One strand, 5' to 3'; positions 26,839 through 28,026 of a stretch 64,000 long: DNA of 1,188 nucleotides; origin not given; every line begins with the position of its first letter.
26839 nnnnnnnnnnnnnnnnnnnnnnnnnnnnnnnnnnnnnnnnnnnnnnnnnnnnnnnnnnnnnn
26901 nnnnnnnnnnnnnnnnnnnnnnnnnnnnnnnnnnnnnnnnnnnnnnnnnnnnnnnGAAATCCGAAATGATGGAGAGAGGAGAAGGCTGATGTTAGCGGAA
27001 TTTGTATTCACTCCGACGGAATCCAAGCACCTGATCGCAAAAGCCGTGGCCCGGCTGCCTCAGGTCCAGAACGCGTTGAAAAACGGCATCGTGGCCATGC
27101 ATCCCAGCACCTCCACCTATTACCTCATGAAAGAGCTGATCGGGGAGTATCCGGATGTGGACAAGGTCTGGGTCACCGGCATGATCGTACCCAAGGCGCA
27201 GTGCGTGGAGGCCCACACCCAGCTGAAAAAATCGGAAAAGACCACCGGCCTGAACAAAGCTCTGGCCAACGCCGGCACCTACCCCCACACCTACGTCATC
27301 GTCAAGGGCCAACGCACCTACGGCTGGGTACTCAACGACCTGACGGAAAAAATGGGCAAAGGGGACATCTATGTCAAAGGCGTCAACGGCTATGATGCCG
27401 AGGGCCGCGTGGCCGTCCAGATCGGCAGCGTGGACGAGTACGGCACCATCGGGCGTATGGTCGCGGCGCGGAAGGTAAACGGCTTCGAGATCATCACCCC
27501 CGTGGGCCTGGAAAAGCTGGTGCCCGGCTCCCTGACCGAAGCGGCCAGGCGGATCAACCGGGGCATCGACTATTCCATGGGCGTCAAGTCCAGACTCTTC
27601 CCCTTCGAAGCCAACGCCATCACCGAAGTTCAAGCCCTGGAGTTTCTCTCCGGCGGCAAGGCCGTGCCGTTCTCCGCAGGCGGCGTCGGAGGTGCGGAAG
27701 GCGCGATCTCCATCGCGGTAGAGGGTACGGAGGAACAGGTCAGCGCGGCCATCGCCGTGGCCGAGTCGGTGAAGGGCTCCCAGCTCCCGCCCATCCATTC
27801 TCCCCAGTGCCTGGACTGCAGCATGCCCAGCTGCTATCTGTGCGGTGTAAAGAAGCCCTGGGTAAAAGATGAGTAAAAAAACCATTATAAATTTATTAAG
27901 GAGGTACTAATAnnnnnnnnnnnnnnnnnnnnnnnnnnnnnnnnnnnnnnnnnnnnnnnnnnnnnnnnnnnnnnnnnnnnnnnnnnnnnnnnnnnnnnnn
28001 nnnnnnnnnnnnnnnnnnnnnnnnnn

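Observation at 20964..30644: Sigma-54/PrpR-controlled methylcitrate-cycle-like operon without synthase or CoA ligase but with a dedicated permease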

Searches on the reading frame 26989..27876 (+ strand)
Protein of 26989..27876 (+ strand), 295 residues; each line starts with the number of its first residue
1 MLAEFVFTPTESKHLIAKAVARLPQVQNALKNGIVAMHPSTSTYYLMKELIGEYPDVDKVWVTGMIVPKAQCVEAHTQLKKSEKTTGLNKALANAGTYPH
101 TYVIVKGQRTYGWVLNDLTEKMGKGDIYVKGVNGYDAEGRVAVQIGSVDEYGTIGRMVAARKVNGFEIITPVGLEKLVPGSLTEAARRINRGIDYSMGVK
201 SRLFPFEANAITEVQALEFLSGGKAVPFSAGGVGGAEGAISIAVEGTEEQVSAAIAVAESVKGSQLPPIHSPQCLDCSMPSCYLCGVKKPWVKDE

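Call 3: search_protein_families(library=pfam, proteins=[window:26989-27876:+])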
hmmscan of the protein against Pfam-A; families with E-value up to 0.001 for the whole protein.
window:26989-27876:+ (295 aa): 0 families

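Call 4: search_protein_families(library=ncbifam, proteins=[window:26989-27876:+])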
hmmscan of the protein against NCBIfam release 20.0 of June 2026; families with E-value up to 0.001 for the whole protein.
window:26989-27876:+ (295 aa): 0 families

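Call 13: find_homologous_proteins(query=window:26989-27876:+)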
Query window:26989-27876:+ (295 aa): 622 proteins with E <= 0.001 among 2766 candidates; the best 120 are listed.
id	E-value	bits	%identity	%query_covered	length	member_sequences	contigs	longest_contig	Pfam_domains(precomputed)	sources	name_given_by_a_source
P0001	5.1e-179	612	90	100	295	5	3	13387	-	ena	-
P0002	2.3e-157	541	80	100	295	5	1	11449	-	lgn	-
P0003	2.0e-156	538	79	100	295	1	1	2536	-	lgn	-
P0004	4.5e-154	530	78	100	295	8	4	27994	-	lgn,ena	-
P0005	2.5e-152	524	79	100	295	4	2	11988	-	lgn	-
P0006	2.9e-152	524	80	100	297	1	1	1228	-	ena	-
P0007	2.2e-144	498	74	100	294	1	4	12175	-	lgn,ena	-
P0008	6.8e-135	467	72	99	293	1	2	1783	-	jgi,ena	-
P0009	4.5e-131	454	66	100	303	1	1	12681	-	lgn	-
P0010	1.4e-102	361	60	99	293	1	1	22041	-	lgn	-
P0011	1.2e-99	351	56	100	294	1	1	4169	-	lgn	-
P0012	5.5e-98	346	55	99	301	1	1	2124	-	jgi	jgi:hypothetical protein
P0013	2.9e-97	344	55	100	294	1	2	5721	-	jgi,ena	-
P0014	5.2e-97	343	55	99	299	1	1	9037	-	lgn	-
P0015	6.7e-97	342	55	100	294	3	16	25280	-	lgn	-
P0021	1.9e-94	334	57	99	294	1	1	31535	-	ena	-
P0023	6.0e-94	333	56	100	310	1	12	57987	-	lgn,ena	-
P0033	3.9e-90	320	54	99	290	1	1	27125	-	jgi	jgi:hypothetical protein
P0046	2.8e-69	252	44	99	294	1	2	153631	-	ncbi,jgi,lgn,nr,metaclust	ncbi:MAG TPA: hypothetical protein G4O03_07095 [Dehalococcoidia bacterium]|jgi:hypothetical protein|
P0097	6.3e-62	228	42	99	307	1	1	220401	-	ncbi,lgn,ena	-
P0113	9.1e-60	221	41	99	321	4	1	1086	-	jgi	jgi:hypothetical protein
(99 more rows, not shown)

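Call 20: find_encoding_contigs(protein=P0046, flank=8000, max_places=2)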
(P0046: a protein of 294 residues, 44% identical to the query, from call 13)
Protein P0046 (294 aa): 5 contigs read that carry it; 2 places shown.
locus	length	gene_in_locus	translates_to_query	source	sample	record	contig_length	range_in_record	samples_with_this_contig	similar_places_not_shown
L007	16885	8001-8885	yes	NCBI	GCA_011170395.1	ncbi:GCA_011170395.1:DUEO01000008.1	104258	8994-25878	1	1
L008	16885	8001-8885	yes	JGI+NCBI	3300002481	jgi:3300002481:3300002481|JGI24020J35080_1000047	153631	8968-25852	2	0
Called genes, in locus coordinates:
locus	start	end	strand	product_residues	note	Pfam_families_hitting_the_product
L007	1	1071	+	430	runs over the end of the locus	PF06808:DctM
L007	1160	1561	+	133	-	PF02901:PFL-like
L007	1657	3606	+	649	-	PF02901:PFL-like, PF01228:Gly_radical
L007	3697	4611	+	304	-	PF13353:Fer4_12 (weak), PF12838:Fer4_7 (weak), PF13484:Fer4_16 (faint), PF25160:LdpA_Fe-S-bd (faint), PF00037:Fer4, PF12837:Fer4_6 (weak), PF13237:Fer4_10 (weak), PF04055:Radical_SAM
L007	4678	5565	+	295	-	-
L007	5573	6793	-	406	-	PF02515:CoA_transf_3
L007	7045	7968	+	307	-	PF00682:HMGL-like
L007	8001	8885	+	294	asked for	-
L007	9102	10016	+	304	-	PF05681:Fumerase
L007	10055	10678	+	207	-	PF05683:Fumerase_C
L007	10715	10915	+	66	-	-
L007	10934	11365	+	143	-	PF12973:Cupin_7 (weak), PF00190:Cupin_1 (weak), PF07883:Cupin_2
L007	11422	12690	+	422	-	PF01071:GARS_A (faint), PF02786:CPSase_L_D2 (weak), PF08442:ATP-grasp_2, PF13549:ATP-grasp_5, PF24948:Citrate_synth_N, PF16114:Citrate_bind (weak)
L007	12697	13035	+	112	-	-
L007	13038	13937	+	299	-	PF02629:CoA_binding, PF13380:CoA_binding_2, PF00549:Ligase_CoA, PF13607:Succ_CoA_lig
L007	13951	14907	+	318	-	PF03328:HpcH_HpaI, PF15617:C-C_Bond_Lyase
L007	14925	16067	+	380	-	PF08442:ATP-grasp_2, PF00549:Ligase_CoA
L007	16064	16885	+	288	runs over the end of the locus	PF02629:CoA_binding, PF00549:Ligase_CoA, PF13607:Succ_CoA_lig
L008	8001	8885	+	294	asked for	-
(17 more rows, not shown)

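Call 21: find_encoding_contigs(protein=P0097, flank=8000, max_places=2)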
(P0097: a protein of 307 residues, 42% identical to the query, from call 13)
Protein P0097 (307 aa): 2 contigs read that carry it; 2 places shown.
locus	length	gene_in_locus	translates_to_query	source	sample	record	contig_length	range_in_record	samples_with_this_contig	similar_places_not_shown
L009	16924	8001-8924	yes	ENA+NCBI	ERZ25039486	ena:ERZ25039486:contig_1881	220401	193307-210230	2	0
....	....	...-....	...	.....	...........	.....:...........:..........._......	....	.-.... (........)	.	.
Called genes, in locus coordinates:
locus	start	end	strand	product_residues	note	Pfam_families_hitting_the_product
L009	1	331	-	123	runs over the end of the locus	-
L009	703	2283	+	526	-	PF00158:Sigma54_activat, PF14532:Sigma54_activ_2, PF00004:AAA (weak), PF07724:AAA_2 (faint), PF07728:AAA_5, PF25601:AAA_lid_14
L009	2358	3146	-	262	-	PF01978:TrmB (faint), PF09339:HTH_IclR, PF01047:MarR, PF01614:IclR_C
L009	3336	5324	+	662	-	PF00111:Fer2, PF17650:RACo_linker, PF17651:Raco_middle, PF14574:RACo_C_ter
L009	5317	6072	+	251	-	PF00142:Fer4_NifH (weak), PF01656:CbiA, PF02374:ArsA_ATPase (weak), PF13614:AAA_31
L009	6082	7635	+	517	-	PF02776:TPP_enzyme_N, PF02775:TPP_enzyme_C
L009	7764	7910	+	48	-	-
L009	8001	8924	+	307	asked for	-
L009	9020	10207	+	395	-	PF13433:Peripla_BP_5, PF13458:Peripla_BP_6, PF13407:Peripla_BP_4 (faint), PF01094:ANF_receptor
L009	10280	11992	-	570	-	PF02730:AFOR_N, PF01314:AFOR_C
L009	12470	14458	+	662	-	PF02730:AFOR_N, PF01314:AFOR_C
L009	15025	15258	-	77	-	-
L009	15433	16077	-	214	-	PF00297:Ribosomal_L3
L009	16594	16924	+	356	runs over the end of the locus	PF01548:DEDD_Tnp_IS110, PF02371:Transposase_20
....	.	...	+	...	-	?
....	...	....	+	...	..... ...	-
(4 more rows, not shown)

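Call 22: predict_structure(alignment_id=A1)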
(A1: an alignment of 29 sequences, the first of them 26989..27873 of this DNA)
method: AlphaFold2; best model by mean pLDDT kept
length: 295 residues; sequences in the alignment: 29
mean_pLDDT: 88.2   pTM: 0.89
mean pLDDT of the five models: 88.2, 86.6, 84.3, 83.7, 83.1
residues with pLDDT >= 90: 196; 70-90: 60; 50-70: 31; < 50: 8
segments of 3 or more residues with pLDDT < 50: 74-76, 81-84
pLDDT, mean of each block of 10 residues (from residue 1): 98 98 98 97 96 85 75 55 51 80 96 94 98 94 85 93 98 95 94 82 93 98 98 94 99 99 90 65 71 69
secondary structure, 60 per line:
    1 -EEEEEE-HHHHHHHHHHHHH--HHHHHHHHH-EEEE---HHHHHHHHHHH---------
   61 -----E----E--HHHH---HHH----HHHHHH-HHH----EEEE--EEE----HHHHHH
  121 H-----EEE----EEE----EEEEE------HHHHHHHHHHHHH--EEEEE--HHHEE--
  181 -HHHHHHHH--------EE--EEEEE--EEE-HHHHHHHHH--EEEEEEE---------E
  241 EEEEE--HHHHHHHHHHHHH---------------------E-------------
elements in order: E2-7 H9-21 H24-32 E34-37 H41-51 H74-77 H88-93 E102-105 E108-110 H115-121 E127-129 E134-136 E141-145 H152-164 E167-171 H182-189 E202-206 E209-211 H213-221 E224-230 E240-245 H248-260

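Call 25: fold_search(model_id=the predicted structure, library=pdb)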
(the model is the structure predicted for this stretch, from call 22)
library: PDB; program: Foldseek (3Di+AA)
matches with E <= 10: 483; with E <= 0.001: 0
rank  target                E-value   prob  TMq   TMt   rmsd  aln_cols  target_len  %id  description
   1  6o9z_G                1.1e-03  1.00  0.35  0.36   7.2       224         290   11  Electron cryo-microscopy of the eukaryotic translation initiation factor 2B bound to eukaryotic translation initiation (released 2019-05-15)
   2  3ecs_G                2.6e-03  0.98  0.32  0.33   8.7       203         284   12  Crystal structure of human eIF2B alpha (released 2009-09-01)
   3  5yfj_A                3.4e-03  0.96  0.31  0.29  10.2       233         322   12  Crystal structure of ribose-1,5-bisphosphate isomerase from Pyrococcus horikoshii OT3 in complex with ribulose-1,5-bis (released 2018-02-14)
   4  9hvd_C                3.8e-03  0.97  0.34  0.32   9.0       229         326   11  Native human P-eIF2-eIF2B complex (released 2025-11-19)
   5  3ecs_A                4.4e-03  0.96  0.33  0.34   8.7       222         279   12  Crystal structure of human eIF2B alpha (released 2009-09-01)
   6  6jly_B                4.4e-03  0.93  0.27  0.25   8.9       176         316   12  eIF2a - eIF2B complex (released 2019-05-01)
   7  6jly_C                5.6e-03  0.94  0.32  0.28  11.7       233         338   10  eIF2a - eIF2B complex (released 2019-05-01)
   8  3ecs_F                6.0e-03  0.98  0.29  0.30   8.7       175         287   14  Crystal structure of human eIF2B alpha (released 2009-09-01)
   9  7kmf_C                6.0e-03  0.96  0.34  0.33   8.5       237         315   11  Sugar phosphate activation of the stress sensor eIF2B (released 2021-07-14)
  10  6jly_D                6.8e-03  0.91  0.33  0.30  10.2       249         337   10  eIF2a - eIF2B complex (released 2019-05-01)
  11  9hve_C                7.3e-03  0.97  0.31  0.27   8.3       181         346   14  Native human eIF2-eIF2B complex (released 2025-11-19)
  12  7kma_F                8.2e-03  0.94  0.32  0.33   8.7       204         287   12  Crystal structure of eif2Balpha with a ligand. (released 2021-07-21)
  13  7f67_C                8.8e-03  0.95  0.33  0.30   9.5       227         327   13  eIF2B-SFSV NSs-2-eIF2 (released 2021-12-01)
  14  6caj_C                9.3e-03  0.97  0.29  0.28   8.0       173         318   13  Electron cryo-microscopy of the eukaryotic translation initiation factor 2B from Homo sapiens (released 2018-04-11)
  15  9zuz_A                1.0e-02  0.95  0.34  0.35   8.5       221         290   12  Translation Initiation Factor eIF-2B complex with the Isohexide Diamine GSK735 (released 2026-03-04)
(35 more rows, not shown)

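Call 44: search_protein_families(library=pfam, alignment_id=A1, max_evalue=5)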
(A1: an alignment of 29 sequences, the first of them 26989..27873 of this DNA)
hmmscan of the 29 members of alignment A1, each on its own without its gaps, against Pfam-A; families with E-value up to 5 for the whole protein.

A. member 1, window:26989-27873:+ (295 aa): 1 family
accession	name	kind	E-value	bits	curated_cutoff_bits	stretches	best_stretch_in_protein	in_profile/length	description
PF07643.16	DUF1598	-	0.091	13.5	25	1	105-136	24-54/84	Protein of unknown function (DUF1598)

B. families by the number of members that match (of 29 scanned): 10 families
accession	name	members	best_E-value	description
PF00551.24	Formyl_trans_N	6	0.0038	Formyl transferase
PF09383.16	NIL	6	0.018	NIL domain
PF07643.16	DUF1598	3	0.042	Protein of unknown function (DUF1598)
PF08948.16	PRD1_P5_spike_N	1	0.018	Bacteriophage PRD1, P5, spike N-terminal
PF00936.24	BMC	1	0.067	BMC domain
PF06757.18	Ins_allergen_rp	1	0.11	Insect allergen related repeat, nitrile-specifier detoxification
PF02952.23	Fucose_iso_C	1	0.15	L-fucose isomerase, C-terminal domain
PF01918.27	Alba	1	0.17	Alba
PF05345.18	He_PIG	1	0.25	Putative Ig domain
PF04060.18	FeS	1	1.5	Putative Fe-S cluster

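Call 45: find_related_loci(query=A1, collection=metagenome_contigs, flank=10000)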
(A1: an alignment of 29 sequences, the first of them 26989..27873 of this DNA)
Query A1 (295 aa) in metagenome_contigs; peptide patterns used: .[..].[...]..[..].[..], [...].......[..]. (x = any residue, [..] = any of these).
599 stretches matched a pattern (row limit reached: there are more); 495 encode a relative of the query (tblastn E <= 1e-3); the best 80 are kept; 80 distinct loci.
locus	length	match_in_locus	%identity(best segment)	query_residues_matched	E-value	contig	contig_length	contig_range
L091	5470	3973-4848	54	1-294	8e-100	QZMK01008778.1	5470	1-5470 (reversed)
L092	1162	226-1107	46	1-292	1e-85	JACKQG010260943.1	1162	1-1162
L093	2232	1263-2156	49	1-292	8e-79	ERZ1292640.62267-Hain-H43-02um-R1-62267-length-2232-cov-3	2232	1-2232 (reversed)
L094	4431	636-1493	45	1-292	3e-73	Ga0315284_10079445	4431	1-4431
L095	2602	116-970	46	1-291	6e-73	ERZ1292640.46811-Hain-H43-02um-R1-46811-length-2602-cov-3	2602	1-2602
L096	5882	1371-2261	46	1-292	8e-72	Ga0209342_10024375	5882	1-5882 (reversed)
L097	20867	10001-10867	42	1-291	2e-71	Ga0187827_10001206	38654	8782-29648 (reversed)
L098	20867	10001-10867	42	1-291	2e-71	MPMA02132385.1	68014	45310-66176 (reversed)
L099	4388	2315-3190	44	1-292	9e-72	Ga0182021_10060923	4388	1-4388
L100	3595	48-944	42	1-292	3e-71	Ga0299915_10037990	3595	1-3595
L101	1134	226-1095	44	1-292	9e-76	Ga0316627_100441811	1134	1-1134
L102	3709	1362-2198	45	1-282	2e-70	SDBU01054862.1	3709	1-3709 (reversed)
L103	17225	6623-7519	42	1-292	1e-70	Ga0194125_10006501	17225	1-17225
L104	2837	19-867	43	1-286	3e-71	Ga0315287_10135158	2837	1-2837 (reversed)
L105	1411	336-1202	42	1-292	2e-74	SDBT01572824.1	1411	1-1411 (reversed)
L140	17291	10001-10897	41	1-292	3e-63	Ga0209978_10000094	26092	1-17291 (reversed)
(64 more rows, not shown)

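Call 50: find_encoding_contigs(protein=P0023, flank=9000, max_places=1)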
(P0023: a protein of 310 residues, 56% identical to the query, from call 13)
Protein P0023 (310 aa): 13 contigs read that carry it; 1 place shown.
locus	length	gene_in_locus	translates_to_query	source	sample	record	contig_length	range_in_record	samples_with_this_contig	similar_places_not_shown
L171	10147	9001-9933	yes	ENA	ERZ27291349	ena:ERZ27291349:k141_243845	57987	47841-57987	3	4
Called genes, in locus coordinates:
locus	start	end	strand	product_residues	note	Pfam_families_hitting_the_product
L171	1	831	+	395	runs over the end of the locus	PF01979:Amidohydro_1, PF07969:Amidohydro_3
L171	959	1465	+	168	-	PF00583:Acetyltransf_1, PF13673:Acetyltransf_10, PF13508:Acetyltransf_7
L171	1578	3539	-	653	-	PF06506:PrpR_N, PF00989:PAS, PF13426:PAS_9 (weak), PF00158:Sigma54_activat, PF14532:Sigma54_activ_2, PF07728:AAA_5, PF25601:AAA_lid_14, PF02954:HTH_8, +1 more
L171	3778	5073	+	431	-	PF03600:CitMHS, PF07158:MatC_N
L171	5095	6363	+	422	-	PF00330:Aconitase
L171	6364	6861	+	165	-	PF00694:Aconitase_C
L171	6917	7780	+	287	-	PF13714:PEP_mutase, PF00463:ICL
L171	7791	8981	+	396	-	PF04303:PrpF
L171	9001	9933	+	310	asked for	-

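Call 51: find_encoding_contigs(protein=P0021, flank=9000, max_places=1)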
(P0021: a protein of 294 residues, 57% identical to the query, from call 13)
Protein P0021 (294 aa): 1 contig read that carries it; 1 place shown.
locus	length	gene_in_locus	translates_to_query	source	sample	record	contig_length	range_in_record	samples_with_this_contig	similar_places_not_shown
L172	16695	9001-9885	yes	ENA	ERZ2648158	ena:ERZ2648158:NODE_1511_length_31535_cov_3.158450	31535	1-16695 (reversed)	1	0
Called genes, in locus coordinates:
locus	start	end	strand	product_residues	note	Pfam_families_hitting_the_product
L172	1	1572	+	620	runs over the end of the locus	PF06506:PrpR_N, PF00158:Sigma54_activat, PF14532:Sigma54_activ_2, PF00004:AAA (weak), PF07724:AAA_2 (weak), PF07728:AAA_5, PF25601:AAA_lid_14, PF02954:HTH_8, +2 more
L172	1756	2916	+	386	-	PF04303:PrpF, PF05544:Pro_racemase (faint)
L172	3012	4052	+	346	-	PF03480:DctP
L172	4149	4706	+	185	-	PF04290:DctQ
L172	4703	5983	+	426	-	PF06808:DctM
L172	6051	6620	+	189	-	-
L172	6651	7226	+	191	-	PF01966:HD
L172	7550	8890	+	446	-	PF03972:MmgE_PrpD_N, PF19305:MmgE_PrpD_C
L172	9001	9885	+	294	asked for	-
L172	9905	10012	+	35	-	-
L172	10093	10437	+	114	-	PF00330:Aconitase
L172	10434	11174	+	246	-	PF00330:Aconitase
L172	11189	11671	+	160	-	PF00694:Aconitase_C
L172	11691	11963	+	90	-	PF13714:PEP_mutase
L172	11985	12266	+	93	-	PF00463:ICL (weak), PF13714:PEP_mutase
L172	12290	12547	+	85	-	-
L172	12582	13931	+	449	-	PF03972:MmgE_PrpD_N, PF19305:MmgE_PrpD_C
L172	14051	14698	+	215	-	PF02525:Flavodoxin_2, PF03358:FMN_red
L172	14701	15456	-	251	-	PF09339:HTH_IclR, PF01614:IclR_C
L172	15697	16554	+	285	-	PF02548:Pantoate_transf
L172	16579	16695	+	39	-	?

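Call 52: find_encoding_contigs(protein=P0033, flank=9000, max_places=1)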
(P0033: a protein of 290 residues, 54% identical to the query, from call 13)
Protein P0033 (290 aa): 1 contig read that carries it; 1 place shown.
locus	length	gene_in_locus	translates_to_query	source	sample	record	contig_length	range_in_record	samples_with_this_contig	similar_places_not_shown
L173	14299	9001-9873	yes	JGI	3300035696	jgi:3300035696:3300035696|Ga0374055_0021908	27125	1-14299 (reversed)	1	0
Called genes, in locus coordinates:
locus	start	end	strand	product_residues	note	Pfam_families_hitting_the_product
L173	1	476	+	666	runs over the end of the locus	PF02665:Nitrate_red_gam (weak), PF13534:Fer4_17 (faint), PF12797:Fer4_2 (weak), PF13183:Fer4_8, PF13187:Fer4_9, PF13237:Fer4_10, PF02754:CCG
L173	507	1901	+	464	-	PF03972:MmgE_PrpD_N, PF19305:MmgE_PrpD_C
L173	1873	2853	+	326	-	PF13714:PEP_mutase, PF00463:ICL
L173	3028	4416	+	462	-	PF00083:Sugar_tr, PF07690:MFS_1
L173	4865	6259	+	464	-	PF00083:Sugar_tr, PF07690:MFS_1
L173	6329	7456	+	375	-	PF04303:PrpF, PF05544:Pro_racemase (faint)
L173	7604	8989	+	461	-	PF03972:MmgE_PrpD_N, PF19305:MmgE_PrpD_C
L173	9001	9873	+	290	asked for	-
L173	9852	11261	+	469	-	PF03972:MmgE_PrpD_N, PF19305:MmgE_PrpD_C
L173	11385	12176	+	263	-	PF01925:TauE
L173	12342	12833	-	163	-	PF19315:MC_hydratase, PF01575:MaoC_dehydratas, PF13452:FAS1_DH_region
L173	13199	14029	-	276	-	PF04773:FecR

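Call 65: search_protein_representatives(alignment_id=A1)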
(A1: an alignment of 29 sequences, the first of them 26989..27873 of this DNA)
Query: 29 sequences, 291 profile positions. Proteins with E-value up to 0.001 (for the whole library): 1086; up to 1e-10: 645; up to 1e-30: 314. The best 150 are listed.
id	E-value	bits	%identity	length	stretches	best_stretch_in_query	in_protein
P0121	1.4e-116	405.2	-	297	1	1-290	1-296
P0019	4.2e-116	403.6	-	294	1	1-291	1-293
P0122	9.7e-106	369.6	-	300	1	1-290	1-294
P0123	1.2e-102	359.5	-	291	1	1-284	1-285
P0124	3.2e-102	358.0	-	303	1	1-290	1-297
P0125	6.9e-102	356.9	-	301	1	2-290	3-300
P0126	2.0e-99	348.9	-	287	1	1-290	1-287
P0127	4.5e-99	347.7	-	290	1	4-284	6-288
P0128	1.5e-93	329.6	-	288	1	2-289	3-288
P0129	1.7e-91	322.9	-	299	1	1-284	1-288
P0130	4.0e-91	321.6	-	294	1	1-284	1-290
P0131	3.6e-89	315.2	-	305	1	1-283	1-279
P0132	8.7e-89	313.9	-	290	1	1-282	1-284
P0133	3.0e-88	312.2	-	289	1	1-282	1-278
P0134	1.3e-87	310.1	-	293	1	2-284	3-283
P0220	6.8e-48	179.7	-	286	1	5-263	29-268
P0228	2.5e-46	174.6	-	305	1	3-272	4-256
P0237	2.0e-45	171.6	-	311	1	2-262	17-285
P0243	7.4e-45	169.8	-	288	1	2-261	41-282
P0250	2.1e-44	168.3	-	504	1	4-281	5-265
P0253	3.6e-44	167.5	-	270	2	108-262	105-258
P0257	7.5e-44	166.5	-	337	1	2-263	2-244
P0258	8.1e-44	166.3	-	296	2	99-261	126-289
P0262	3.3e-43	164.3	-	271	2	103-256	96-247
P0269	2.9e-42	161.3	-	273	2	109-285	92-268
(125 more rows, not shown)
